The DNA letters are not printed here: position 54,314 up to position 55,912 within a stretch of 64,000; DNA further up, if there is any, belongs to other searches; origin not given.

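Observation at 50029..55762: Compact sigma-54 promoter, secreted GH8-like protein, Hanks kinase and FHA-domain enhancer-binding protein unit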

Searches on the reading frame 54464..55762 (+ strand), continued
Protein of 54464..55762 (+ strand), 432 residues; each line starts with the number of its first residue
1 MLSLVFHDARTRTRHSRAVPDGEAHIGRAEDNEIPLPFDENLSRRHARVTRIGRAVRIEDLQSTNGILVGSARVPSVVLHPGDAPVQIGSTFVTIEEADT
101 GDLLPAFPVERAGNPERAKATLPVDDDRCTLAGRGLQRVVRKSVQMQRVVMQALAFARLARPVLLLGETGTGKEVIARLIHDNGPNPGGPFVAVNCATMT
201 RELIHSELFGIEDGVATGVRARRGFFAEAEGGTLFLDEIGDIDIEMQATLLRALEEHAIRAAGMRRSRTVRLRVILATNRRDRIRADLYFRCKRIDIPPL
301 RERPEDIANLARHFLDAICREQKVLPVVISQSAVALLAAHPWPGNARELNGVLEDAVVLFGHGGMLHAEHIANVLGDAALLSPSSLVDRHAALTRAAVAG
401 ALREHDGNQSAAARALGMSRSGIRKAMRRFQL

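Call 68: find_related_loci(query=A4, collection=genome_contigs, flank=6000)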
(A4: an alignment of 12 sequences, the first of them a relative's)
Query A4 (432 aa) in genome_contigs; peptide patterns used: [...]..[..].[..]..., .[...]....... (x = any residue, [..] = any of these).
600 stretches matched a pattern (row limit reached: there are more); 594 encode a relative of the query (tblastn E <= 1e-3); the best 80 are kept; 80 distinct loci.
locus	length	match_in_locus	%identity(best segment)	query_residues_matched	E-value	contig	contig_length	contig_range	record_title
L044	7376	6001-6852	41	162-432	1e-58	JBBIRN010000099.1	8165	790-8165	MAG: Candidatus Aminicenantes bacterium isolate QNS170220_bin_350 NODE_1285_length_8165_cov_4.646486, whole genome shotg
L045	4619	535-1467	40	135-432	1e-57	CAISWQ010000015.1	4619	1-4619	MAG: uncultured Lentisphaerae bacterium isolate LaPlata-15m-a_bin-260 genome assembly, contig: bin-260:015/125, whole ge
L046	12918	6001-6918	39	135-425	2e-57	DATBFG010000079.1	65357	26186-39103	MAG TPA_asm: Terriglobales bacterium isolate SMAG_U3805 k141_2851599, whole genome shotgun sequence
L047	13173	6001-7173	36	79-430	9e-58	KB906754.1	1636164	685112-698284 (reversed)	Acidobacteriaceae bacterium KBS 89 genomic scaffold G003DRAFT_scaffold00001.1, whole genome shotgun sequence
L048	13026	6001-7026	37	116-430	2e-57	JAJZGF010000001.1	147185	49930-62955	MAG: Acidobacteria bacterium isolate LL4.bin32 NODE_43_length_147185_cov_3.015756, whole genome shotgun sequence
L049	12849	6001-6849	43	163-432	9e-56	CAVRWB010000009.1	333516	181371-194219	MAG: uncultured Acidobacteriota bacterium isolate MFD02159.bin.2.26 genome assembly, contig: contig_29006, whole genome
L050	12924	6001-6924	38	135-432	7e-55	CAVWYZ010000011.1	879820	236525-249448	MAG: Candidatus Acidoferrales bacterium isolate MFD05377.bin.1.191 genome assembly, contig: contig_14086, whole genome s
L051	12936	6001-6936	36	134-430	2e-54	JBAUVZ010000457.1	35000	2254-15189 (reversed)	MAG: Candidatus Sulfotelmatobacter sp. isolate MFD09220_ilm_asm_bin28 k127_35537, whole genome shotgun sequence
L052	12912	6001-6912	42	139-432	3e-54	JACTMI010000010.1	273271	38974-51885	MAG: Acidobacteria bacterium isolate BJ1 scaffold_134, whole genome shotgun sequence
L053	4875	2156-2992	44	163-429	5e-54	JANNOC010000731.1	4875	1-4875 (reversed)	MAG: Gemmatimonadota bacterium isolate SOY_34_metabat_389_sub SOY_34_k141_986606, whole genome shotgun sequence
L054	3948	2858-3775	40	135-425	8e-54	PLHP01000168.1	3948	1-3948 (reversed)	MAG: Acidobacteriaceae bacterium isolate bog_207 73.20110800_S1M.73_contig_40055, whole genome shotgun sequence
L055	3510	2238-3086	38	163-430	9e-54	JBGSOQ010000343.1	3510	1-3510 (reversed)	MAG: Ignavibacteriaceae bacterium isolate JTS-AC284 k141_2712574, whole genome shotgun sequence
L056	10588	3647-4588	38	135-432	2e-53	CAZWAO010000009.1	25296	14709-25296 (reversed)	MAG TPA_asm: uncultured Ignavibacteria bacterium isolate binchicken_co81_427 genome assembly, contig: NODE_2476_length_2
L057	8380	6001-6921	37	163-432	3e-53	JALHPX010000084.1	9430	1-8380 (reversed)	MAG: bacterium isolate bin.37 c_000000025975, whole genome shotgun sequence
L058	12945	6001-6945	38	132-430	1e-52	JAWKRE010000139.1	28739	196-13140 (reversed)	MAG: Polyangiaceae bacterium isolate ABC1.6 ABC1.6.fa-139, whole genome shotgun sequence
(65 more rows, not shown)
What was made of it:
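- Tried and rejected: find_related_loci with an EBP alignment picked the generic Walker motifs and returned unrelated EBPs, so it was uninformative (call 68).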
